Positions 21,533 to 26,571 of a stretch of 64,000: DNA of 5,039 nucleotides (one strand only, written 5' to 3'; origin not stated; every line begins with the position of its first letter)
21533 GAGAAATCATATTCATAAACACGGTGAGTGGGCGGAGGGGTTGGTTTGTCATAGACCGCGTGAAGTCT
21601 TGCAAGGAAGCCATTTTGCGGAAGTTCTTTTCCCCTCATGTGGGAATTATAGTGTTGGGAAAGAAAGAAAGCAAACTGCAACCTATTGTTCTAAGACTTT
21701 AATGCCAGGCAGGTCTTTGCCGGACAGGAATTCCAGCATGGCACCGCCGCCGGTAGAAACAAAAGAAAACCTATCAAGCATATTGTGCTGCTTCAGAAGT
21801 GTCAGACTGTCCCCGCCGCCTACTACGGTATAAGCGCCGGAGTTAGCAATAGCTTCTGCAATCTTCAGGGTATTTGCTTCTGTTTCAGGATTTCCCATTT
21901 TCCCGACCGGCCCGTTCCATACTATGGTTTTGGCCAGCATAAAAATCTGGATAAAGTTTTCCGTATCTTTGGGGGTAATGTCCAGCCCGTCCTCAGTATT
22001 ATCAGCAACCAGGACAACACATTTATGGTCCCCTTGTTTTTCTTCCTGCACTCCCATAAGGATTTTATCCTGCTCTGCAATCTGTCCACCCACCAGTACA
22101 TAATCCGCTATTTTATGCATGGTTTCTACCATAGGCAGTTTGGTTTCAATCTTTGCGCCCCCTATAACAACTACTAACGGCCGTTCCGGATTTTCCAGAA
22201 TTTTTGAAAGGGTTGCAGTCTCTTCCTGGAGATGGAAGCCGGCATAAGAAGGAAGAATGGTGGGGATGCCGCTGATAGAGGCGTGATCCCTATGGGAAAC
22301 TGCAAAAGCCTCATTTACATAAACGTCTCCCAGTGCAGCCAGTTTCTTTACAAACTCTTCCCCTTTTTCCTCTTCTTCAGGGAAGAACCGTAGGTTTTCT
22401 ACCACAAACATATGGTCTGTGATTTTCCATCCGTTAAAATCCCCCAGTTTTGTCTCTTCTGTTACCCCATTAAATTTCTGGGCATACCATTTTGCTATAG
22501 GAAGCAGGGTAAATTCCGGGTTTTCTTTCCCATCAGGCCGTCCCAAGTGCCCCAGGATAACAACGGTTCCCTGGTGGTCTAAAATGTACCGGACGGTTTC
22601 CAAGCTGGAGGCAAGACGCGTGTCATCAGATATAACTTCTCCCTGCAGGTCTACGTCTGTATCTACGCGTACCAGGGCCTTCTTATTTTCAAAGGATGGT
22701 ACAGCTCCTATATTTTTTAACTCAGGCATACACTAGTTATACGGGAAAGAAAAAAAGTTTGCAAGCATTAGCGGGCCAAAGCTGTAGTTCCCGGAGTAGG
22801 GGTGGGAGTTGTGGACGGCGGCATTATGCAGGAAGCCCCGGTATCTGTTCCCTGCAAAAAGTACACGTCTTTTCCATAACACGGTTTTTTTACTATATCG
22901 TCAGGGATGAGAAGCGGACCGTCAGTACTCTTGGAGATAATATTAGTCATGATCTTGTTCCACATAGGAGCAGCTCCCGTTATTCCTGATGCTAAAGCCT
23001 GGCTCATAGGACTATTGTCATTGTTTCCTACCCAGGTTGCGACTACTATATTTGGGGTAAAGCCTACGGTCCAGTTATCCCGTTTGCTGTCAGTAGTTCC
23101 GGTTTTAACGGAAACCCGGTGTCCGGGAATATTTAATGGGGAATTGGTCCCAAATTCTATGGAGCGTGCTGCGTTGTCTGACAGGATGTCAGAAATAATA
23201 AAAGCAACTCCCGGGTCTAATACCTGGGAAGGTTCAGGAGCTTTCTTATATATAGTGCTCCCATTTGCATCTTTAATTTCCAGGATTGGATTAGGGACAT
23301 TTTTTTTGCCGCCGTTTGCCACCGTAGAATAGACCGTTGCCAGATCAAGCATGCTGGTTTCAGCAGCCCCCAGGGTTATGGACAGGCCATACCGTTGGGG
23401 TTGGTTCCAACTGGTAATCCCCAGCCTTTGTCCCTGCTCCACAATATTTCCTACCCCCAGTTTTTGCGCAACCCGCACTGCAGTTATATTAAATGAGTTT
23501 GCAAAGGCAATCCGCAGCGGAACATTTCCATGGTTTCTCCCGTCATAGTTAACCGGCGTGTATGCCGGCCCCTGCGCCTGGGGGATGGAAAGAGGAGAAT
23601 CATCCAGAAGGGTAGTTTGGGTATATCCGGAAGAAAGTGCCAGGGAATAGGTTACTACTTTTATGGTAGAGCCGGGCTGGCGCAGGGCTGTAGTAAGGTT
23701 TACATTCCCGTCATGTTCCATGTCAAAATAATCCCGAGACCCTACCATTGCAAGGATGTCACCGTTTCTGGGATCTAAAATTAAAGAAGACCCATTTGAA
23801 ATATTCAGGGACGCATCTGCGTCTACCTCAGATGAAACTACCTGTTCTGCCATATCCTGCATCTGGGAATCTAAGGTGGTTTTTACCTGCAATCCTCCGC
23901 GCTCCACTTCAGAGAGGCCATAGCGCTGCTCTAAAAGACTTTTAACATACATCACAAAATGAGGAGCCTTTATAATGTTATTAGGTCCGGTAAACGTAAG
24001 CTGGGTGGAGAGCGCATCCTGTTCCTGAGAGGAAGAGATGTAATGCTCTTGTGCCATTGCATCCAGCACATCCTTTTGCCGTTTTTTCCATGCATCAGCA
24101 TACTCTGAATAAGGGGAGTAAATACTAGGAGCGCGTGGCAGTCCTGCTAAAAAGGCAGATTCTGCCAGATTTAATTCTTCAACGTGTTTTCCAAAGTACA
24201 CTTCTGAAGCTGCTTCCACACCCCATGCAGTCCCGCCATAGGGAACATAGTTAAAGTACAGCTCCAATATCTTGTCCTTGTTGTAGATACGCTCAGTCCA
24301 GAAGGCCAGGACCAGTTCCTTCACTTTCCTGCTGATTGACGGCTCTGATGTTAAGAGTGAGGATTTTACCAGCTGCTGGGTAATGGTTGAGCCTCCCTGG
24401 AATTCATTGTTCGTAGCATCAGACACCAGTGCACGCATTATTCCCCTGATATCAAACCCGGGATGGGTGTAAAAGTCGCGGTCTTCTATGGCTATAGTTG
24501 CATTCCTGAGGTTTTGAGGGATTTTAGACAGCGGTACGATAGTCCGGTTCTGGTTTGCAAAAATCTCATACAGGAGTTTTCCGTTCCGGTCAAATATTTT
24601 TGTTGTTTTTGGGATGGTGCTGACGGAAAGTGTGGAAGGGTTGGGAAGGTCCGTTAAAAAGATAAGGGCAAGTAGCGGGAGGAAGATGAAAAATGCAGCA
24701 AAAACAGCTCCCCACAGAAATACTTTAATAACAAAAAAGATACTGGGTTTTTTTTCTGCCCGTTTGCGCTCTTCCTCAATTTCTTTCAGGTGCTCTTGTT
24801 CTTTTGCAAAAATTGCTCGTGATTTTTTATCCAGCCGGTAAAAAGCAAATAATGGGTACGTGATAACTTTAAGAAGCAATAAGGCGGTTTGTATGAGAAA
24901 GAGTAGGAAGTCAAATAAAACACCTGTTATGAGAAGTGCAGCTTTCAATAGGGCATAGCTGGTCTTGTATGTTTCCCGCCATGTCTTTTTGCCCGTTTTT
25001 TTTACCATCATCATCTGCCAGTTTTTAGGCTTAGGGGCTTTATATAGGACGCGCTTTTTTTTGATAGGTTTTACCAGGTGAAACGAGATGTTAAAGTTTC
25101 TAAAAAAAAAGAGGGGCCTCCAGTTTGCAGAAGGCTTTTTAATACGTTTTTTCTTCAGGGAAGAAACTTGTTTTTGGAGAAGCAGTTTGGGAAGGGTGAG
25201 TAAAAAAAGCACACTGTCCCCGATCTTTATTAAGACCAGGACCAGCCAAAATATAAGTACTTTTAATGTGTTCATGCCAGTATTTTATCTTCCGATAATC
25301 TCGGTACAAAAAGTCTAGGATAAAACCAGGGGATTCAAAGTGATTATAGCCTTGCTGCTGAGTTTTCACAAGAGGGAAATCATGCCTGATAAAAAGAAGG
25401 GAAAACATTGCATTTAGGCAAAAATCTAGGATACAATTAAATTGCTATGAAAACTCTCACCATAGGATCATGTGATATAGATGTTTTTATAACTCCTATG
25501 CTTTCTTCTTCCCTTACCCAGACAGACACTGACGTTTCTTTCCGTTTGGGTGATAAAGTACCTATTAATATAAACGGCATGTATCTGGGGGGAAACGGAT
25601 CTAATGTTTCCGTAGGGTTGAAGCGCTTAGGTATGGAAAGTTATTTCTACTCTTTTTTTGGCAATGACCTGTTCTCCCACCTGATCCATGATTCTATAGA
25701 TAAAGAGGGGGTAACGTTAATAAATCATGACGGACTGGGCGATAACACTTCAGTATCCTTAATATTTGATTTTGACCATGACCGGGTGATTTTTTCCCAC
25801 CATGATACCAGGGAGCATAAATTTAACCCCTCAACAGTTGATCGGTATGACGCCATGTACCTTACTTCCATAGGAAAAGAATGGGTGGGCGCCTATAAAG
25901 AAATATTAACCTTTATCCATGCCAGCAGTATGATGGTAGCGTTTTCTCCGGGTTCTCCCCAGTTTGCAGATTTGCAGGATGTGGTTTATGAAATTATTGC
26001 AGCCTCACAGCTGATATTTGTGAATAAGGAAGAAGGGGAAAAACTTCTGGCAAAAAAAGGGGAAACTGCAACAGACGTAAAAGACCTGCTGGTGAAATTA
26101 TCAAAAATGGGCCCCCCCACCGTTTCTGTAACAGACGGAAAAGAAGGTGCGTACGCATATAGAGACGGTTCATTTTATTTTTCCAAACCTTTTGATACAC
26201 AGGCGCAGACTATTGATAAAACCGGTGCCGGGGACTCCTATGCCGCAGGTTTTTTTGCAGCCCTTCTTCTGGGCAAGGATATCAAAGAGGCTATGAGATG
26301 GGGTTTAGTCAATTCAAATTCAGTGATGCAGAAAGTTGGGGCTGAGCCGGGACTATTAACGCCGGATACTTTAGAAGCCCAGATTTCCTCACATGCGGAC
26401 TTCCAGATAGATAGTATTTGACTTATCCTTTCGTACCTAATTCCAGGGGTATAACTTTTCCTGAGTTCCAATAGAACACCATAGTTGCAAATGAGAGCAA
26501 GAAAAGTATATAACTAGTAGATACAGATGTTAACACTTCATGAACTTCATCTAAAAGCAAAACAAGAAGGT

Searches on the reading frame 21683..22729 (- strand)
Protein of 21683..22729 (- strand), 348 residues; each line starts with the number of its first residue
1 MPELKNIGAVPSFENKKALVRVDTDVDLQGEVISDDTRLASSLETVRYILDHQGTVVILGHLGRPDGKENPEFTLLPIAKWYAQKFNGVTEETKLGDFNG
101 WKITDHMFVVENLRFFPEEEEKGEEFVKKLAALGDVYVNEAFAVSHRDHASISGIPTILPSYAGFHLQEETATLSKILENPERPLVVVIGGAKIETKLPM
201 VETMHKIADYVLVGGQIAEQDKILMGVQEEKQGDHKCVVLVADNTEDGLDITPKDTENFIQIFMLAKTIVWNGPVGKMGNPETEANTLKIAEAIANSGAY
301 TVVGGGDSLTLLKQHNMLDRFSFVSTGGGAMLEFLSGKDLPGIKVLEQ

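Call 82: search_protein_families(library=pfam, proteins=[window:21683-22729:-], max_evalue=1e-8)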
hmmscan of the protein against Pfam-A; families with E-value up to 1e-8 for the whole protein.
window:21683-22729:- (348 aa): 1 family
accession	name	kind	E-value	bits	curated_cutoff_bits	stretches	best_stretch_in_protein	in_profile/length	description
PF00162.24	PGK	-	3.3e-89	300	27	2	13-220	6-219/379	Phosphoglycerate kinase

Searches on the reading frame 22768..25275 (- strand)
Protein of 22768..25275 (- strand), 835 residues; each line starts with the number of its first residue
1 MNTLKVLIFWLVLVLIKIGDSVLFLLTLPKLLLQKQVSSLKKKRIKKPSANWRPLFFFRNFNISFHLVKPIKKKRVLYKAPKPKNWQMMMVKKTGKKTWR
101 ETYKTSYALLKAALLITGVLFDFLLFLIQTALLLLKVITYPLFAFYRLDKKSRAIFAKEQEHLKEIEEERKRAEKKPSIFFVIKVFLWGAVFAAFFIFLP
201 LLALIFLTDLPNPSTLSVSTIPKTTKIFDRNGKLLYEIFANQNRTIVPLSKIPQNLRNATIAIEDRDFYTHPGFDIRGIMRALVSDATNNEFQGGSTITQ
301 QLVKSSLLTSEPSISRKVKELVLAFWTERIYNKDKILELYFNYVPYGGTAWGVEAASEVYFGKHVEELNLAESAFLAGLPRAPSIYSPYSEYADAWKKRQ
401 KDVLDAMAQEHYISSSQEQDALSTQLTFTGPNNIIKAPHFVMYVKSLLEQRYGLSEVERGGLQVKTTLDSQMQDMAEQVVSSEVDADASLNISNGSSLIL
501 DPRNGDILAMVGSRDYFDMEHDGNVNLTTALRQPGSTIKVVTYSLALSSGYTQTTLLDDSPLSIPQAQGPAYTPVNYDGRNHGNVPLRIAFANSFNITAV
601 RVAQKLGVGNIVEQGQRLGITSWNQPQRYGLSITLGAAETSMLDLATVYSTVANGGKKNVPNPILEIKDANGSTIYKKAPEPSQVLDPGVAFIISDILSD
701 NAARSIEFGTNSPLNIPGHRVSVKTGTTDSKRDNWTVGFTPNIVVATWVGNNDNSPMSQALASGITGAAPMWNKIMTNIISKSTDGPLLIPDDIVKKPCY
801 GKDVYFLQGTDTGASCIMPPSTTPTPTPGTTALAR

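Call 82: search_protein_families(library=pfam, proteins=[window:22768-25275:-], max_evalue=1e-8)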
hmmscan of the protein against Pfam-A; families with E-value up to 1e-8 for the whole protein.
window:22768-25275:- (835 aa): 2 families
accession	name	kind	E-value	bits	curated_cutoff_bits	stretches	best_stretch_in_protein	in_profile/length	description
PF00912.28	Transgly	-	2e-61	207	27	1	232-407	2-177/178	Transglycosylase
PF00905.27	Transpeptidase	-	3.9e-27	95.7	22.1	1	496-776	2-298/299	Penicillin binding protein transpeptidase domain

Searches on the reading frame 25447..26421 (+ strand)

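Call 82: search_protein_families(library=pfam, proteins=[window:25447-26421:+], max_evalue=1e-8)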
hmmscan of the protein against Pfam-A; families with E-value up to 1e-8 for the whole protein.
window:25447-26421:+ (324 aa): 1 family
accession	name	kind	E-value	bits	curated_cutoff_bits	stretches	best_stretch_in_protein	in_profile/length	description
PF00294.29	PfkB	-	1.4e-36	126.9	25.8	1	45-301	33-297/302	pfkB family carbohydrate kinase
